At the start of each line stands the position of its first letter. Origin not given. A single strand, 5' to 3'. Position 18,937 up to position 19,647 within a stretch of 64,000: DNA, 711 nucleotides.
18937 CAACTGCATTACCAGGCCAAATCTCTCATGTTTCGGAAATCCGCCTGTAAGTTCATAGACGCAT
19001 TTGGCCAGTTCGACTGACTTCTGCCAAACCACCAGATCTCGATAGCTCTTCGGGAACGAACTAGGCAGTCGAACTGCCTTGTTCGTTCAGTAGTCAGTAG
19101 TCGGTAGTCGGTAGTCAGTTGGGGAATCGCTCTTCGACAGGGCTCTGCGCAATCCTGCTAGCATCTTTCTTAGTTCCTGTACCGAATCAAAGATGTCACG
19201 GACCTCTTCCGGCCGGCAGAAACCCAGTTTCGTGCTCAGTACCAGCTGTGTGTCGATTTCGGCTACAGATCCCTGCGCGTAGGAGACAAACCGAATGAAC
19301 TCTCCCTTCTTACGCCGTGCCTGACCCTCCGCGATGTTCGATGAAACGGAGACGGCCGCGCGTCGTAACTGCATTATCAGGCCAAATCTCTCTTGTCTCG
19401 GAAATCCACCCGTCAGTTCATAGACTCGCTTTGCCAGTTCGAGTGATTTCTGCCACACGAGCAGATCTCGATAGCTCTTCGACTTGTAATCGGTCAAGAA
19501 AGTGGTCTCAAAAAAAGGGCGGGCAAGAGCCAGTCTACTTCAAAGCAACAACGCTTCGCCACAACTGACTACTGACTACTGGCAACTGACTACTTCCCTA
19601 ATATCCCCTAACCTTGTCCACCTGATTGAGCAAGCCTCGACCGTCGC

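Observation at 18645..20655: Family of period-7 GTAGTCA repeat arrays ending in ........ at gene boundaries (7 loci)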

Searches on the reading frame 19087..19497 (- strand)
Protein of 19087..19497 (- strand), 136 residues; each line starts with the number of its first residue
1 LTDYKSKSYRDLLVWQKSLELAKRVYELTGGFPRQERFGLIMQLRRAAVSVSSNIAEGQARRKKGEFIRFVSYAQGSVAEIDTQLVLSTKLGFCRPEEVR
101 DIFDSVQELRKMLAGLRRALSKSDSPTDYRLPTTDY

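Call 12: search_protein_families(library=pfam, proteins=[window:19087-19497:-])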
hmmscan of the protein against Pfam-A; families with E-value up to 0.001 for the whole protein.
window:19087-19497:- (136 aa): 2 families
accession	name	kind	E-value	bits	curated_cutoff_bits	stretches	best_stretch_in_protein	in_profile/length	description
PF05635.17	23S_rRNA_IVP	-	2.1e-36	124.8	33.8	1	10-114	1-105/106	23S rRNA-intervening sequence protein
PF22296.2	bAvd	-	0.00086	20.2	40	0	13-118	2-105/107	bAvd-like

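Call 13: search_protein_families(library=ncbifam, proteins=[window:19087-19497:-])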
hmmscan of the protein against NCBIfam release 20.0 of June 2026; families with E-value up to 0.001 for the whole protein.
window:19087-19497:- (136 aa): 4 families
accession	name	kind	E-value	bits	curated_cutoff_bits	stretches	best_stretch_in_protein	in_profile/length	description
NF008911.0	PRK12275.1-2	subfamily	2.9e-40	137.4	137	1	7-122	2-117/118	hypothetical protein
TIGR02436.1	TIGR02436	subfamily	8e-35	119.4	24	1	14-120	1-108/109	four helix bundle protein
NF008912.0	PRK12275.1-6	subfamily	1.2e-27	96.2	124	1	8-121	2-112/117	hypothetical protein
NF033474.1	DivGenRetAVD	equivalog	1.2e-05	25.6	80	1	13-116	2-102/104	diversity-generating retroelement protein Avd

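Call 28: find_homologous_proteins(query=window:19087-19497:-, max_evalue=1e-10)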
Query window:19087-19497:- (136 aa): 6662 proteins with E <= 1e-10 among 6735 candidates; the best 120 are listed.
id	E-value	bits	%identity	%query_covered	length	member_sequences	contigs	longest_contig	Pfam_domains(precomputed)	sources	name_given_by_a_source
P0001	2.3e-66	240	91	93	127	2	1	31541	PF05635.18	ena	-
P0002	5.8e-52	193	68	100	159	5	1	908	PF22296.3,PF05635.18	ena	-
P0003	4.7e-51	190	67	95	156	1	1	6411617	PF22296.3,PF05635.18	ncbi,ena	-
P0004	1.3e-49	186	70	92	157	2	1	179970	PF22296.3,PF05635.18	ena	-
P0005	7.6e-49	183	71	92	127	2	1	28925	PF05635.18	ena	-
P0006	4.8e-48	181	66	95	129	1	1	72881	PF05635.18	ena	-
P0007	5.9e-47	177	76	83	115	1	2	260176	PF05635.18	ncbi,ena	-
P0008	1.3e-41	160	58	97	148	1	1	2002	PF22296.3,PF05635.18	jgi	jgi:four helix bundle protein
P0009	1.8e-41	159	56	96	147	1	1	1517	PF22296.3,PF05635.18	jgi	jgi:four helix bundle protein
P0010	2.7e-41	159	64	85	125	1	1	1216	PF22296.3,PF05635.18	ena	-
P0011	2.9e-41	159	64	85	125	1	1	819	PF22296.3,PF05635.18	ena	-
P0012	3.3e-41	158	62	85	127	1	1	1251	PF22296.3,PF05635.18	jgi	jgi:four helix bundle protein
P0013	3.8e-41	158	58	90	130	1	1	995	PF22296.3,PF05635.18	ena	-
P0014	3.8e-41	158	65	85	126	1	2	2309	PF22296.3,PF05635.18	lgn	-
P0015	3.9e-41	158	58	96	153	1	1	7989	PF22296.3,PF05635.18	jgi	jgi:four helix bundle protein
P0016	3.9e-41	158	61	93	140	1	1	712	PF22296.3,PF05635.18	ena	-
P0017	4.0e-41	158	64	85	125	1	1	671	PF22296.3,PF05635.18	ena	-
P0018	4.3e-41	158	63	86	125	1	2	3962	PF22296.3,PF05635.18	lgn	-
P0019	4.5e-41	158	62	86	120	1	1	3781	PF22296.3,PF05635.18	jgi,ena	-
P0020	4.9e-41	158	59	90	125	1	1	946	PF22296.3,PF05635.18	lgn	-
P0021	5.2e-41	158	60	89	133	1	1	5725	PF05635.18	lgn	-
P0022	5.3e-41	158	63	85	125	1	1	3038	PF22296.3,PF05635.18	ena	-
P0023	7.1e-41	157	58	88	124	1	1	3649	PF22296.3,PF05635.18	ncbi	-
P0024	7.3e-41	157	64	85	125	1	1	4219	PF22296.3,PF05635.18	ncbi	-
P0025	8.6e-41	157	59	92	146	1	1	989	PF22296.3,PF05635.18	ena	-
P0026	1.0e-40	157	62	85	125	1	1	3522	PF22296.3,PF05635.18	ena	-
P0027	1.1e-40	157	63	85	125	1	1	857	PF22296.3,PF05635.18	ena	-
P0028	1.2e-40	157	62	86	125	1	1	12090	PF22296.3,PF05635.18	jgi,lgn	jgi:four helix bundle protein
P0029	1.3e-40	157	62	86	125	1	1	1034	PF22296.3,PF05635.18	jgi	jgi:four helix bundle protein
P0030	1.4e-40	156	58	91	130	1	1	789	PF22296.3,PF05635.18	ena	-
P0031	1.4e-40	156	61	85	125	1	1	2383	PF22296.3,PF05635.18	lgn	-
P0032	1.5e-40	156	64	85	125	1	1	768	PF22296.3,PF05635.18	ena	-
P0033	1.7e-40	156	61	90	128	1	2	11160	PF05635.18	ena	-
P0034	1.7e-40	156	58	97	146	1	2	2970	PF22296.3,PF05635.18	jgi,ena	jgi:four helix bundle protein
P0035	1.8e-40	156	59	85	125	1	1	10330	PF22296.3,PF05635.18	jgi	jgi:four helix bundle protein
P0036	2.1e-40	156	62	88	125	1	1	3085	PF22296.3,PF05635.18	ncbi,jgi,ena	-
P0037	3.3e-40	155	58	90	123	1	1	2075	PF22296.3,PF05635.18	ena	-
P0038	3.3e-40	155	60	88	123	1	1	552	PF05635.18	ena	-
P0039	3.4e-40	155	60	89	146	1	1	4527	PF22296.3,PF05635.18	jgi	-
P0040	3.6e-40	155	62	93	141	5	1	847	PF22296.3,PF05635.18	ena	-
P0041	4.2e-40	155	60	87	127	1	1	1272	PF22296.3,PF05635.18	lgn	-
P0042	4.2e-40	155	64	86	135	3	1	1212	PF05635.18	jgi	jgi:four helix bundle protein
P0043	4.4e-40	155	62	86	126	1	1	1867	PF22296.3,PF05635.18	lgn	-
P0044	4.6e-40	155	62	85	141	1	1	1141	PF22296.3,PF05635.18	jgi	jgi:four helix bundle protein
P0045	4.8e-40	155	62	86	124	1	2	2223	PF22296.3,PF05635.18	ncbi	-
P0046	4.8e-40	155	60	89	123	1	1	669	PF05635.18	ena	-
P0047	5.2e-40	155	63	85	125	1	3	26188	PF22296.3,PF05635.18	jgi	jgi:four helix bundle protein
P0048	5.6e-40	154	66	85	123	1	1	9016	PF22296.3,PF05635.18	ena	-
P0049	5.6e-40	154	60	90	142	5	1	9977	PF22296.3,PF05635.18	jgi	jgi:four helix bundle protein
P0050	5.6e-40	154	63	86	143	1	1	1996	PF22296.3,PF05635.18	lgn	-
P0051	5.8e-40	154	62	88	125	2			PF22296.3,PF05635.18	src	-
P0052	6.4e-40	154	61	90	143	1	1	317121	PF22296.3,PF05635.18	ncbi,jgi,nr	ncbi:MAG TPA: four helix bundle protein [Verrucomicrobiae bacterium]|jgi:four helix bundle protein|n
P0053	6.4e-40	154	59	90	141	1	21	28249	PF22296.3,PF05635.18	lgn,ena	-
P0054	6.7e-40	154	60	89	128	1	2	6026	PF22296.3,PF05635.18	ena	-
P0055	7.0e-40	154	62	86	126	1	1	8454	PF22296.3,PF05635.18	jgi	jgi:four helix bundle protein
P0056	7.0e-40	154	62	85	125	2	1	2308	PF22296.3,PF05635.18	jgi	jgi:four helix bundle protein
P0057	7.8e-40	154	61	88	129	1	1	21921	PF22296.3,PF05635.18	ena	-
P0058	7.9e-40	154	56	93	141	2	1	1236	PF22296.3,PF05635.18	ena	-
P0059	8.3e-40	154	62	86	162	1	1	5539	PF22296.3,PF05635.18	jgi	jgi:four helix bundle protein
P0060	8.5e-40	154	56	96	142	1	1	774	PF22296.3,PF05635.18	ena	-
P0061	9.5e-40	154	62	85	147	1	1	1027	PF22296.3,PF05635.18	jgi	-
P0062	9.6e-40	154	54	99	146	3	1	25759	PF22296.3,PF05635.18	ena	-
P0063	9.8e-40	154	58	92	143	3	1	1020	PF22296.3,PF05635.18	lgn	-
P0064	9.9e-40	154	62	85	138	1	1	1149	PF05635.18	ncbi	-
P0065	1.0e-39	154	63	86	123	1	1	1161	PF22296.3,PF05635.18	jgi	-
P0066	1.0e-39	154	61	86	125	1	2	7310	PF22296.3,PF05635.18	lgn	-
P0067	1.2e-39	153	57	86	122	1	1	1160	PF22296.3,PF05635.18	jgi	jgi:four helix bundle protein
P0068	1.2e-39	153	62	87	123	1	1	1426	PF22296.3,PF05635.18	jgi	jgi:four helix bundle protein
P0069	1.3e-39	153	59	90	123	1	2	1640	PF22296.3,PF05635.18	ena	-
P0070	1.3e-39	153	59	89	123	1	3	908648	PF05635.18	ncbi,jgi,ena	-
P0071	1.3e-39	153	59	86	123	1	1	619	PF22296.3,PF05635.18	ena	-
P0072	1.4e-39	153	58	90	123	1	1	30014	PF22296.3,PF05635.18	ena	-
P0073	1.4e-39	153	58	90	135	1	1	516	PF05635.18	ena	-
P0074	1.4e-39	153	60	88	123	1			PF22296.3,PF05635.18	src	-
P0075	1.4e-39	153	60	88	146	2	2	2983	PF22296.3,PF05635.18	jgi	jgi:four helix bundle protein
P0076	1.5e-39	153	59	90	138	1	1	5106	PF22296.3,PF05635.18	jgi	jgi:four helix bundle protein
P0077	1.6e-39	153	59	87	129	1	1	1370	PF22296.3,PF05635.18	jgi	-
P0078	1.6e-39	153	55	85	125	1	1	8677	PF22296.3,PF05635.18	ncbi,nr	ncbi:MAG: four helix bundle protein [Nitrospirae bacterium]|nr:four helix bundle protein [Nitrospiro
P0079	1.6e-39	153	62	86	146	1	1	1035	PF22296.3,PF05635.18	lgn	-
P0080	1.7e-39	153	61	89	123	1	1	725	PF22296.3,PF05635.18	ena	-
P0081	1.7e-39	153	58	91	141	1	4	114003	PF22296.3,PF05635.18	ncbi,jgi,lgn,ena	jgi:four helix bundle protein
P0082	1.8e-39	153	63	87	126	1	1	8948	PF22296.3,PF05635.18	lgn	-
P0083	1.9e-39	153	60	90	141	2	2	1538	PF22296.3,PF05635.18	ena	-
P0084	2.0e-39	153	62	86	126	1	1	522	PF22296.3,PF05635.18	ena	-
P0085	2.1e-39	153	61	87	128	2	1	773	PF22296.3,PF05635.18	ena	-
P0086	2.1e-39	153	58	91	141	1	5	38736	PF22296.3,PF05635.18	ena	-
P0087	2.2e-39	153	61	85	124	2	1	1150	PF22296.3,PF05635.18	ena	-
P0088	2.3e-39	152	62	86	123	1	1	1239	PF05635.18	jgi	jgi:four helix bundle protein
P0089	2.3e-39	152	62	85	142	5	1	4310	PF05635.18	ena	-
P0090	2.5e-39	152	59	88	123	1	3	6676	PF22296.3,PF05635.18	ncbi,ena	-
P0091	2.6e-39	152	54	99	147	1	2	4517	PF22296.3,PF05635.18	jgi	jgi:four helix bundle protein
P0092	2.6e-39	152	60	85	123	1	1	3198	PF05635.18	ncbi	-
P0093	2.7e-39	152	60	89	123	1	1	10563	PF22296.3,PF05635.18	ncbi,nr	ncbi:MAG TPA: four helix bundle protein [Lacunisphaera sp.]|nr:four helix bundle protein [Lacunispha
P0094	2.7e-39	152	56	96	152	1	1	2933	PF22296.3,PF05635.18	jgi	jgi:four helix bundle protein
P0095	2.7e-39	152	61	86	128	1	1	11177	PF22296.3,PF05635.18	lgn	-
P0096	2.9e-39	152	61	88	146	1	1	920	PF22296.3,PF05635.18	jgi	jgi:four helix bundle protein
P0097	3.0e-39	152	60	89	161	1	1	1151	PF05635.18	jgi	jgi:four helix bundle protein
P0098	3.0e-39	152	62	86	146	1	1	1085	PF22296.3,PF05635.18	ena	-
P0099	3.0e-39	152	56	89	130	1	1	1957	PF22296.3,PF05635.18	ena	-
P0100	3.2e-39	152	56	96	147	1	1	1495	PF22296.3,PF05635.18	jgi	jgi:four helix bundle protein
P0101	3.2e-39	152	62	85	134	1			PF22296.3,PF05635.18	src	-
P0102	3.8e-39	152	63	88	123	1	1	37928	PF22296.3,PF05635.18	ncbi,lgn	-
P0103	3.9e-39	152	60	89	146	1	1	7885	PF22296.3,PF05635.18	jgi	-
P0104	3.9e-39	152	61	88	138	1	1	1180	PF22296.3,PF05635.18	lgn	-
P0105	4.0e-39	152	57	91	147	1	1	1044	PF22296.3,PF05635.18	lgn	-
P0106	4.1e-39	152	60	86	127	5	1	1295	PF05635.18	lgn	-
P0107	4.1e-39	152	59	88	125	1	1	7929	PF22296.3,PF05635.18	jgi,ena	-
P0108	4.1e-39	152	59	91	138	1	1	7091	PF22296.3,PF05635.18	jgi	jgi:four helix bundle protein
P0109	4.2e-39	152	61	85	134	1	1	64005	PF22296.3,PF05635.18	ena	-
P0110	4.2e-39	152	62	86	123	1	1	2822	PF05635.18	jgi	jgi:four helix bundle protein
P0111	4.2e-39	152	54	95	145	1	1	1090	PF22296.3,PF05635.18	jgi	jgi:four helix bundle protein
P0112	4.2e-39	152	57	94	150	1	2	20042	PF22296.3,PF05635.18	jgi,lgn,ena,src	-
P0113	4.4e-39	152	62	86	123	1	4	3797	PF05635.18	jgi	jgi:four helix bundle protein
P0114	4.4e-39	152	59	88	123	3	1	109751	PF22296.3,PF05635.18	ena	-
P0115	4.5e-39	152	58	90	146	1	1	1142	PF22296.3,PF05635.18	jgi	jgi:four helix bundle protein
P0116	4.5e-39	152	58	88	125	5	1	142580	PF22296.3,PF05635.18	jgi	jgi:four helix bundle protein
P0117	4.6e-39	152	62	86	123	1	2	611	PF05635.18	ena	-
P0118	4.6e-39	152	63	86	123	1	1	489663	PF22296.3,PF05635.18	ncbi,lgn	-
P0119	4.9e-39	151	61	87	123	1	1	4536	PF22296.3,PF05635.18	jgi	jgi:four helix bundle protein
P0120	5.3e-39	151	61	87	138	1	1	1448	PF22296.3,PF05635.18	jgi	jgi:four helix bundle protein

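Call 32: find_encoding_contigs(protein=P0007, flank=10000, max_places=4)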
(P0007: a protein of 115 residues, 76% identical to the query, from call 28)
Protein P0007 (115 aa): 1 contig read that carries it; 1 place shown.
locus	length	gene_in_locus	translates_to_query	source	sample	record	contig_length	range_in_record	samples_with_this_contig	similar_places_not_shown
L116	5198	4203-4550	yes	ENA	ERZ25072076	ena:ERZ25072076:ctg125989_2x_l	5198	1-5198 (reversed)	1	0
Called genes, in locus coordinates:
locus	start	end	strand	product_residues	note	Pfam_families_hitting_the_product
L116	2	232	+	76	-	?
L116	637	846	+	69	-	-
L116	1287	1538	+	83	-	-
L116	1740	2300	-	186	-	PF01875:Memo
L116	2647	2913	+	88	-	-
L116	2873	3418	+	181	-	PF02826:2-Hacid_dh_C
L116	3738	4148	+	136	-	PF05635:23S_rRNA_IVP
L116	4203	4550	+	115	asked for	PF05635:23S_rRNA_IVP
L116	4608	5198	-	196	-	?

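Call 33: find_encoding_contigs(protein=P0001, flank=10000, max_places=3)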
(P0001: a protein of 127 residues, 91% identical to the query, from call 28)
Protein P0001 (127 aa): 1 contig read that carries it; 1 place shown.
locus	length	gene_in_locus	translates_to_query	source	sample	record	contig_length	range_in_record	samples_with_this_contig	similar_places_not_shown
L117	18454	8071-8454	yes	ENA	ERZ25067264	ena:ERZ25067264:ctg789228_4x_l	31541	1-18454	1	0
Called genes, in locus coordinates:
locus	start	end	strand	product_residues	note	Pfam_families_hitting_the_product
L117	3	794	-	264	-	?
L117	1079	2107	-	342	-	PF00155:Aminotran_1_2 (weak), PF00266:Aminotran_5 (weak), PF01041:DegT_DnrJ_EryC1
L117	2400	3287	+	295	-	-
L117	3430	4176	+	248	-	PF20772:TACO1_YebC_N, PF01709:Transcrip_reg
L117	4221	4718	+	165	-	PF02075:RuvC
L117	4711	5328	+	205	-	-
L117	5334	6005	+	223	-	PF04773:FecR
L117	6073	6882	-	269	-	PF01875:Memo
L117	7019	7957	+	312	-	PF00389:2-Hacid_dh (weak), PF02826:2-Hacid_dh_C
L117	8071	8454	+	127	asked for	PF05635:23S_rRNA_IVP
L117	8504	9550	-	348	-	-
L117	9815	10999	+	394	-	PF00108:Thiolase_N, PF02803:Thiolase_C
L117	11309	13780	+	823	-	PF07626:PSD3, PF07637:PSD5, PF07631:PSD4, PF07627:PSCyt3, PF07624:PSD2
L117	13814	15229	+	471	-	PF07586:HXXSHH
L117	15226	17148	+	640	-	PF12796:Ank_2, PF13637:Ank_4, PF13857:Ank_5, PF12796:Ank_2, PF12796:Ank_2, PF12796:Ank_2, PF13637:Ank_4, PF00023:Ank, +6 more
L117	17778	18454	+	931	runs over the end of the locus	PF05787:PhoX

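Call 34: find_encoding_contigs(protein=P0003, flank=10000, max_places=3)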
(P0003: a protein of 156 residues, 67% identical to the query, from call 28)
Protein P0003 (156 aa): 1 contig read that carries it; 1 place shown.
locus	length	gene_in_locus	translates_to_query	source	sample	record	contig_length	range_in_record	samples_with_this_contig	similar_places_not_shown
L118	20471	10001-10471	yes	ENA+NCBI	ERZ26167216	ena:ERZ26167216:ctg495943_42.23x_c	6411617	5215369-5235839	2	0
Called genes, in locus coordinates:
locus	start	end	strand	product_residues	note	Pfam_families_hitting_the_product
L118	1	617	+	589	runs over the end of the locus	PF17963:Big_9 (faint), PF18911:PKD_4 (faint), PF05345:He_PIG, PF17803:Cadherin_4 (weak), PF05345:He_PIG, PF18884:TSP3_bac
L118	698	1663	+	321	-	PF01380:SIS, PF00571:CBS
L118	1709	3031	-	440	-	PF03446:NAD_binding_2 (weak), PF03721:UDPG_MGDP_dh_N, PF00984:UDPG_MGDP_dh, PF03720:UDPG_MGDP_dh_C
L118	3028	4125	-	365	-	PF01041:DegT_DnrJ_EryC1, PF00155:Aminotran_1_2 (weak), PF00266:Aminotran_5 (faint)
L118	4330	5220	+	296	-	-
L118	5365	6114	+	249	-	PF20772:TACO1_YebC_N, PF01709:Transcrip_reg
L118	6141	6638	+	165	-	PF02075:RuvC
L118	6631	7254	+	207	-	-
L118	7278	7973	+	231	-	PF04773:FecR (weak)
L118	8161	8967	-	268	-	PF01875:Memo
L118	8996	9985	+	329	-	PF00389:2-Hacid_dh (weak), PF02826:2-Hacid_dh_C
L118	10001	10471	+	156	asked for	PF05635:23S_rRNA_IVP, PF22296:bAvd (weak)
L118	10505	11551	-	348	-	-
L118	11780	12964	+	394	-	PF00108:Thiolase_N, PF00109:ketoacyl-synt (weak), PF02803:Thiolase_C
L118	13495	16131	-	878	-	PF12704:MacB_PCD, PF02687:FtsX, PF12704:MacB_PCD, PF02687:FtsX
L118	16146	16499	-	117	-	PF03551:PadR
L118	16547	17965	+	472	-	PF13701:DDE_Tnp_1_4, PF01609:DDE_Tnp_1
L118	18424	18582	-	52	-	-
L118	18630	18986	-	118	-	PF05988:DUF899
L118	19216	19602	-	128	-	-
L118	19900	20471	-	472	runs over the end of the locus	PF13701:DDE_Tnp_1_4, PF01609:DDE_Tnp_1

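Call 38: find_related_loci(query=A1, collection=metagenome_contigs, flank=3000)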
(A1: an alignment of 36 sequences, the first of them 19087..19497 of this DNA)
Query A1 (136 aa) in metagenome_contigs; peptide patterns used: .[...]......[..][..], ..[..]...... (x = any residue, [..] = any of these).
600 stretches matched a pattern (row limit reached: there are more); 599 encode a relative of the query (tblastn E <= 1e-3); the best 80 are kept; 80 distinct loci.
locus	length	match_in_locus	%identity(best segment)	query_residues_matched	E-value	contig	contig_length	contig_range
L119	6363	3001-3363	58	1-121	9e-46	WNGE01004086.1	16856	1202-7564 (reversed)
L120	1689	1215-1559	58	7-121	9e-45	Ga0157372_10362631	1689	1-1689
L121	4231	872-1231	58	1-120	7e-44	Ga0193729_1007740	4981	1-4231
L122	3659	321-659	60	7-121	1e-43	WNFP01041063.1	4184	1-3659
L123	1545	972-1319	59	5-120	2e-44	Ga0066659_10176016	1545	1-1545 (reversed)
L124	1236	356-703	59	5-120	3e-44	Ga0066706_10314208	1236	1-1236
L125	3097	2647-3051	53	5-136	1e-42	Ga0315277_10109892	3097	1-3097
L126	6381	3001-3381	54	7-133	1e-42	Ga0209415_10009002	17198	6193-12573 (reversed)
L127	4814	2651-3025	60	5-130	3e-42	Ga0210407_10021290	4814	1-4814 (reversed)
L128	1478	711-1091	53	7-133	4e-43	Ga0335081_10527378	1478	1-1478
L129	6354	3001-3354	58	6-123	8e-42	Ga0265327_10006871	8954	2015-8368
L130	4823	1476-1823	57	5-120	7e-42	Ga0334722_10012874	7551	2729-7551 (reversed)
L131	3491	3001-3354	58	6-120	3e-41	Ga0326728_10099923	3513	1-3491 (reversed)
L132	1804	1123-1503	56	5-129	5e-41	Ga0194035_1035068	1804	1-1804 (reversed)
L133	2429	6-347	58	7-120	2e-40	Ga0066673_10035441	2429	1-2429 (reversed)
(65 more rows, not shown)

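Call 43: search_solved_structures(query=window:19087-19497:-, max_evalue=0.01)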
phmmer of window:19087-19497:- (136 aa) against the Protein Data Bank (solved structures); distinct sequences matched with E-value up to 0.01: 2.
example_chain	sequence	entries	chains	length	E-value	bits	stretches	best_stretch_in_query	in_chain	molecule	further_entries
2gsc_A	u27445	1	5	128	1.3e-26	96.7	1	9-121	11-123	Putative uncharacterized protein XCC0516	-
2rld_A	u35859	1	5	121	6.5e-06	29.8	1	9-118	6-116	Uncharacterized protein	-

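Call 44: search_protein_families(library=padloc, proteins=[window:19087-19497:-], max_evalue=0.01)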
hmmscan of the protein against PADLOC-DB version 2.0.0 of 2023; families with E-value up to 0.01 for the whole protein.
window:19087-19497:- (136 aa): 0 families
